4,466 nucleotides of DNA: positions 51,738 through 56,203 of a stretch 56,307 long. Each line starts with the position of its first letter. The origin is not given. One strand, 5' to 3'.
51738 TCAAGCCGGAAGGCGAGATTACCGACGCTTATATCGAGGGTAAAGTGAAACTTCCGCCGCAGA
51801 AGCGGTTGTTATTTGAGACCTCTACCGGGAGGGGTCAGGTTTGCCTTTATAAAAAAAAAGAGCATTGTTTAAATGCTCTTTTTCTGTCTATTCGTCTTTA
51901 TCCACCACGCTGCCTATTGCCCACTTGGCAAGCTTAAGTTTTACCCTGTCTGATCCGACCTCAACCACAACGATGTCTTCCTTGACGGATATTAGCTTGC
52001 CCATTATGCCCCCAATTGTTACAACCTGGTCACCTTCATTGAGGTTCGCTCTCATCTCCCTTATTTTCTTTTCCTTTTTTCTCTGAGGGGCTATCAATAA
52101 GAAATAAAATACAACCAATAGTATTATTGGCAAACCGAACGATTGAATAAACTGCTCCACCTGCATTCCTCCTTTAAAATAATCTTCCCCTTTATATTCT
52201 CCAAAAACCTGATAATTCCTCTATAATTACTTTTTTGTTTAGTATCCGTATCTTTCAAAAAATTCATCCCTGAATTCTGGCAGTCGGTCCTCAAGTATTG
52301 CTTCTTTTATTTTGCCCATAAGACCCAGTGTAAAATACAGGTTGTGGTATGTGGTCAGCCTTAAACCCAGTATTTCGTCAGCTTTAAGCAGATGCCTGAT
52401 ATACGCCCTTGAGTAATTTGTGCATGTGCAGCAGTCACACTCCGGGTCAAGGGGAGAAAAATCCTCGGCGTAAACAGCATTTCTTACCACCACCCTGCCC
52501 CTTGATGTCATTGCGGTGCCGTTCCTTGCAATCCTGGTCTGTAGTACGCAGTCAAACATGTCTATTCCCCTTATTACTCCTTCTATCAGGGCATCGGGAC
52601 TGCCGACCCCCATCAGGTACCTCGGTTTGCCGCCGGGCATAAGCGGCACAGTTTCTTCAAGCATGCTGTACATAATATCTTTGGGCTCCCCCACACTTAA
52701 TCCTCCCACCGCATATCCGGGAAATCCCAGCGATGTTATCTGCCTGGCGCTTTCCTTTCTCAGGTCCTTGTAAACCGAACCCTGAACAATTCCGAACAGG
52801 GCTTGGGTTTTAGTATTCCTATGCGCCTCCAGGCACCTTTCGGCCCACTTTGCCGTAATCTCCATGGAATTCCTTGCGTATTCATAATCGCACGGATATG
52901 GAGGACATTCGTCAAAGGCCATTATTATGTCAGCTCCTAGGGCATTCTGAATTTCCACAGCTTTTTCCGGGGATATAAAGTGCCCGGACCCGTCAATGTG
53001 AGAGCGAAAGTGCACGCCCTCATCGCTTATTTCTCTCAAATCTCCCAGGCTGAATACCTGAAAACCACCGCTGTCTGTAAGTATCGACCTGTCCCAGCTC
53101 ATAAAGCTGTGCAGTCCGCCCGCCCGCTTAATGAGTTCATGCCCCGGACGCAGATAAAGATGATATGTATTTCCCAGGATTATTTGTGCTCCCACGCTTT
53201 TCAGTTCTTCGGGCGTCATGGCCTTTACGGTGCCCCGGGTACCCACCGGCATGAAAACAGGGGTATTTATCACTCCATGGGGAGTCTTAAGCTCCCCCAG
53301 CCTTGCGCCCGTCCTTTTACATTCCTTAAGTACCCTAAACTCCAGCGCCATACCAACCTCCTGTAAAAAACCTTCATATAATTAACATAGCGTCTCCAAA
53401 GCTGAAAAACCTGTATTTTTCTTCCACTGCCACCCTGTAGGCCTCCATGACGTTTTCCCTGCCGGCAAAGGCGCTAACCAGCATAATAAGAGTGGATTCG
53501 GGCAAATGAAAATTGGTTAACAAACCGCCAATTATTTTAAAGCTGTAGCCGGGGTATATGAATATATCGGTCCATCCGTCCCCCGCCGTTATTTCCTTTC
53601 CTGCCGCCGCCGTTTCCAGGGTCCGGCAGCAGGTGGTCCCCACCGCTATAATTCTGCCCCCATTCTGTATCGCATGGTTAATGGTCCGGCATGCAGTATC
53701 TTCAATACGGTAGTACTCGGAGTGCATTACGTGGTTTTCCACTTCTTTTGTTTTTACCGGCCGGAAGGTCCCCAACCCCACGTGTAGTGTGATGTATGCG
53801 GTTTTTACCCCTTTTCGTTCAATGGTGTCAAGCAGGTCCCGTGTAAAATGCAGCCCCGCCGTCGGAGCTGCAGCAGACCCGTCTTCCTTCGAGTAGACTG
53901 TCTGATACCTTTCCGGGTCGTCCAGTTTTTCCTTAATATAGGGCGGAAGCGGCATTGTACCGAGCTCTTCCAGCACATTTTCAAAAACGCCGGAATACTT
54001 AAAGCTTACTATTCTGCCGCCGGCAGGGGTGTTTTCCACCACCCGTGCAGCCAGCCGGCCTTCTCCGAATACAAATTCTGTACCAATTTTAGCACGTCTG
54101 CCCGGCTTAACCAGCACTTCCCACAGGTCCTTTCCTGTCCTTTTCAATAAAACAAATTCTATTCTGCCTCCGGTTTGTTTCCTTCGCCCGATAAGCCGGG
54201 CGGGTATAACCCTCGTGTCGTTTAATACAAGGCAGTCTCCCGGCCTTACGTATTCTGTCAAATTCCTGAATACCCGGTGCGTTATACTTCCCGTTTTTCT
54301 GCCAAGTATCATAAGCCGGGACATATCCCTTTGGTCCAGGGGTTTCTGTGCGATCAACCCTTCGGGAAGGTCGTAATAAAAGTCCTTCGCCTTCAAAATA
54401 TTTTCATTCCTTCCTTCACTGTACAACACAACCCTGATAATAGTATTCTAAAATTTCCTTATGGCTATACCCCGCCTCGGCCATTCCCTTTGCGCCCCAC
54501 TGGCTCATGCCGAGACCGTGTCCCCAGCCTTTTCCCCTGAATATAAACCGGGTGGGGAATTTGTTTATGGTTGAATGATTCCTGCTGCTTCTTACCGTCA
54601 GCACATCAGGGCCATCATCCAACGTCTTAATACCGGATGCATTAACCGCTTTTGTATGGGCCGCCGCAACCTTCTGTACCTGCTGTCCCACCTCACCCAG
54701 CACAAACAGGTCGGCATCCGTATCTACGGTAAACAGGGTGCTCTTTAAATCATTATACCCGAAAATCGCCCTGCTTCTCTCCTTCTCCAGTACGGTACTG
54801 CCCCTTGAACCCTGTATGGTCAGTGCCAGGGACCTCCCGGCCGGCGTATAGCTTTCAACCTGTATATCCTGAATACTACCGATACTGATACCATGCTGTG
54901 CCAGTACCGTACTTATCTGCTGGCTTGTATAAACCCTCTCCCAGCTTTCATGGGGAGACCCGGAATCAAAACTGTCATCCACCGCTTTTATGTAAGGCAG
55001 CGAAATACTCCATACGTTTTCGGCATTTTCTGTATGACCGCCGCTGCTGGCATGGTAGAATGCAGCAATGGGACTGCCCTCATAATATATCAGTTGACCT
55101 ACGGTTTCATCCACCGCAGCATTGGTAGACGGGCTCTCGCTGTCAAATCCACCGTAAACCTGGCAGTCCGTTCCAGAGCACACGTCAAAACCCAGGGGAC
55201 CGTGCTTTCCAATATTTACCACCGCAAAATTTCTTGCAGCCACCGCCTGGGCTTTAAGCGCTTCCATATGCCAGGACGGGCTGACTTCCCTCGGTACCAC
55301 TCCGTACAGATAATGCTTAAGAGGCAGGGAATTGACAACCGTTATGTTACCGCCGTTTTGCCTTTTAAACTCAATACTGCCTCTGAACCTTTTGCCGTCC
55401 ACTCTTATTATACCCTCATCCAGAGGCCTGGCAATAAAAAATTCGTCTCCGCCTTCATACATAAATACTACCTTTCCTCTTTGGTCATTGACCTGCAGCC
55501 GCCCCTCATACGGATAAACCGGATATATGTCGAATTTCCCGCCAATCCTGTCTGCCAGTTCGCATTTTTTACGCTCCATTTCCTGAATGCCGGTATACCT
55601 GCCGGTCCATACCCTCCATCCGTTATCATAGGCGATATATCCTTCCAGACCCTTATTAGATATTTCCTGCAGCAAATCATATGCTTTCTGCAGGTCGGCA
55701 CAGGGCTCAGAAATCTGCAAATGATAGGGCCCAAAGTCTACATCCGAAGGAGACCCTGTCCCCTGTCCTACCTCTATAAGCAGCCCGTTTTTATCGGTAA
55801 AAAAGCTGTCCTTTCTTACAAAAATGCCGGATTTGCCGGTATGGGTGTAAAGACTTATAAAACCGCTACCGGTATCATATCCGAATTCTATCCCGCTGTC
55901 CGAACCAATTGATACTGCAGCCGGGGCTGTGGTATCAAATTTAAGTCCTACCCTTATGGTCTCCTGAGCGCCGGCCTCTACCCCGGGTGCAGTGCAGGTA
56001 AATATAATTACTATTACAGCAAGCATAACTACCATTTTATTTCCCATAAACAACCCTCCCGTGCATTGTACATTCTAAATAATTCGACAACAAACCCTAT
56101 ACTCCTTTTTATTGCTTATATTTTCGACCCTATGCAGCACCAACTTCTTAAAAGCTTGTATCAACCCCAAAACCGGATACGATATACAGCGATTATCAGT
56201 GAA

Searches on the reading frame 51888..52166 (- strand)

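Call 44: search_protein_families(library=pfam, proteins=[window:51888-52166:-], max_evalue=0.00001)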
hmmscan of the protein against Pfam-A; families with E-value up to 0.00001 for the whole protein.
window:51888-52166:- (92 aa): 1 family
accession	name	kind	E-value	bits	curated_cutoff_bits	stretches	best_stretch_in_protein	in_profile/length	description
PF02699.20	YajC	-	9e-27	93.2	28.2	1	11-85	4-77/78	Preprotein translocase subunit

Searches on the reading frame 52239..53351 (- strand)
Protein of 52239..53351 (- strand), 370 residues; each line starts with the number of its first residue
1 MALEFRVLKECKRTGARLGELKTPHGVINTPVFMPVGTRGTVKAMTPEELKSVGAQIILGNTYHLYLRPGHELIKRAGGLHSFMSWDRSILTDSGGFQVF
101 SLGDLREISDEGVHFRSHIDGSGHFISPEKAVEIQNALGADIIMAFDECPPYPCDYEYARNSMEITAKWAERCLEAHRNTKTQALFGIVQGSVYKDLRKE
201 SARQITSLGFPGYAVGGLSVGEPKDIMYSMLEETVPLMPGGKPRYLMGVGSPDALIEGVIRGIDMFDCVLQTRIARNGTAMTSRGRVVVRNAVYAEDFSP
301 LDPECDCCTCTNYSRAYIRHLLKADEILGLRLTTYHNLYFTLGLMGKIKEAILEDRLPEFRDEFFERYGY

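Call 44: search_protein_families(library=pfam, proteins=[window:52239-53351:-], max_evalue=0.00001)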
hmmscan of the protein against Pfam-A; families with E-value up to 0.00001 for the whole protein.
window:52239-53351:- (370 aa): 1 family
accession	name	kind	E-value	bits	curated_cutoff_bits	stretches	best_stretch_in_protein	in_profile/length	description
PF01702.25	TGT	-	2.1e-171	570.2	26.3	1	15-368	2-355/357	Queuine tRNA-ribosyltransferase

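Call 57: find_encoding_contigs(protein=window:52239-53351:-, flank=10000, max_places=4)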
Protein window:52239-53351:- (370 aa): 23 contigs read that carry it; 4 places shown.
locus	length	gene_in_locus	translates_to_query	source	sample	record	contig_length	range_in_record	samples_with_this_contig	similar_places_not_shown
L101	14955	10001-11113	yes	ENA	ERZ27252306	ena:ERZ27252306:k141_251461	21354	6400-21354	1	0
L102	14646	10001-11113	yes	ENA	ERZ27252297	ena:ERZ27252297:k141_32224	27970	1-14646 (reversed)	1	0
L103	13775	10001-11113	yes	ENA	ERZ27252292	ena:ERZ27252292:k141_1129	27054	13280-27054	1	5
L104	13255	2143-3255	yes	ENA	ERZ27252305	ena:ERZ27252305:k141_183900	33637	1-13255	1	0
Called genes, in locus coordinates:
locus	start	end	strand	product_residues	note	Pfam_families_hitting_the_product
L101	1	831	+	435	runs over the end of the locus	PF12791:RsgI_N, PF23750:RsgI_M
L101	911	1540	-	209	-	PF06146:PsiE (weak), PF03471:CorC_HlyC (weak)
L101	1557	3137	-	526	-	PF00361:Proton_antipo_M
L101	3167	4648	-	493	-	PF10125:NADHdeh_related (weak), PF00361:Proton_antipo_M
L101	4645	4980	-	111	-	PF00420:Oxidored_q2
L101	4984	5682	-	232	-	PF20501:MbhE, PF04039:MnhB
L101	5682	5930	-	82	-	PF13244:MbhD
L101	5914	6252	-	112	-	PF03334:PhaG_MnhG_YufB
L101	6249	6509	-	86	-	PF04066:MrpF_PhaF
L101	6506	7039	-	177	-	PF01899:MNHE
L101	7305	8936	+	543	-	PF08486:SpoIID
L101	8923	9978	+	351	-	PF02547:Queuosine_synth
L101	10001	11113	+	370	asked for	PF01702:TGT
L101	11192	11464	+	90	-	PF02699:YajC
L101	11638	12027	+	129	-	PF12670:DUF3792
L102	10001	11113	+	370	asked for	PF01702:TGT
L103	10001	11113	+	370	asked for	PF01702:TGT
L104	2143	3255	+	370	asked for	PF01702:TGT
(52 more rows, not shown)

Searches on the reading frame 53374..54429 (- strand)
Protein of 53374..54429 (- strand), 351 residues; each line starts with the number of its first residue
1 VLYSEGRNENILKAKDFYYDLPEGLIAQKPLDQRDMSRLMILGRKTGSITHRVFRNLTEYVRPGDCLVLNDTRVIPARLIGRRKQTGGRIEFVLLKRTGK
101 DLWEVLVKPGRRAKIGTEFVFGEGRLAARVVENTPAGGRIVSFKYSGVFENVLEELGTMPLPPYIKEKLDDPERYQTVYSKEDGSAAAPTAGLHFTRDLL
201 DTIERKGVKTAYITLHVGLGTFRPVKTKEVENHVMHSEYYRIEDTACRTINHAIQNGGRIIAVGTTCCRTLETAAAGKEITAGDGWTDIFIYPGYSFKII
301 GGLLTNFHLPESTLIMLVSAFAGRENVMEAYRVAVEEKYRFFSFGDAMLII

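Call 44: search_protein_families(library=pfam, proteins=[window:53374-54429:-], max_evalue=0.00001)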
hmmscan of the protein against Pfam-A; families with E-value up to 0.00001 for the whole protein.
window:53374-54429:- (351 aa): 1 family
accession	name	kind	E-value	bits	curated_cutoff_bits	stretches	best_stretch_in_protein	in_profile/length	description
PF02547.20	Queuosine_synth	-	2.6e-143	477.4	25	1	15-350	2-322/322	Queuosine biosynthesis protein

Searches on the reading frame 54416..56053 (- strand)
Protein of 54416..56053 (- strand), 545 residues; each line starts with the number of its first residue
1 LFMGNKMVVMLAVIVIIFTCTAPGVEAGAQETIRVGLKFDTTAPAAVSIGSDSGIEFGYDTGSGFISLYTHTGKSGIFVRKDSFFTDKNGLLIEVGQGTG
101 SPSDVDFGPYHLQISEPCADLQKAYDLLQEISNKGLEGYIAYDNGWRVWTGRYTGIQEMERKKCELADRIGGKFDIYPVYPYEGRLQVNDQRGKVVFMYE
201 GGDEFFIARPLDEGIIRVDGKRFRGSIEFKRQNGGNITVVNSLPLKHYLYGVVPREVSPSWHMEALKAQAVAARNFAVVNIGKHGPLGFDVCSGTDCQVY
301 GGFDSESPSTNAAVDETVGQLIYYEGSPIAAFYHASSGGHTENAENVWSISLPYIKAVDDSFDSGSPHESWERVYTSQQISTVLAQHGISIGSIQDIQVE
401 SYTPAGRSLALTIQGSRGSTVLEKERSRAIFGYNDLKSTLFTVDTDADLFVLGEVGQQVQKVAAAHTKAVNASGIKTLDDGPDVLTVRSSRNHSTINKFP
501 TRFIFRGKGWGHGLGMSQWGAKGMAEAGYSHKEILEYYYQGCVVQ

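Call 44: search_protein_families(library=pfam, proteins=[window:54416-56053:-], max_evalue=0.00001)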
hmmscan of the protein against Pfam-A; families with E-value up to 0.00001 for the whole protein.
window:54416-56053:- (545 aa): 1 family
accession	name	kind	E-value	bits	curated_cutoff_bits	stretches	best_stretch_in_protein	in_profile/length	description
PF08486.15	SpoIID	-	6.2e-27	94.5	23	1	234-324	2-97/97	Stage II sporulation protein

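Call 53: find_encoding_contigs(protein=window:54416-56053:-, flank=10000, max_places=4)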
Protein window:54416-56053:- (545 aa): no gene with exactly this product is on record in the collection.
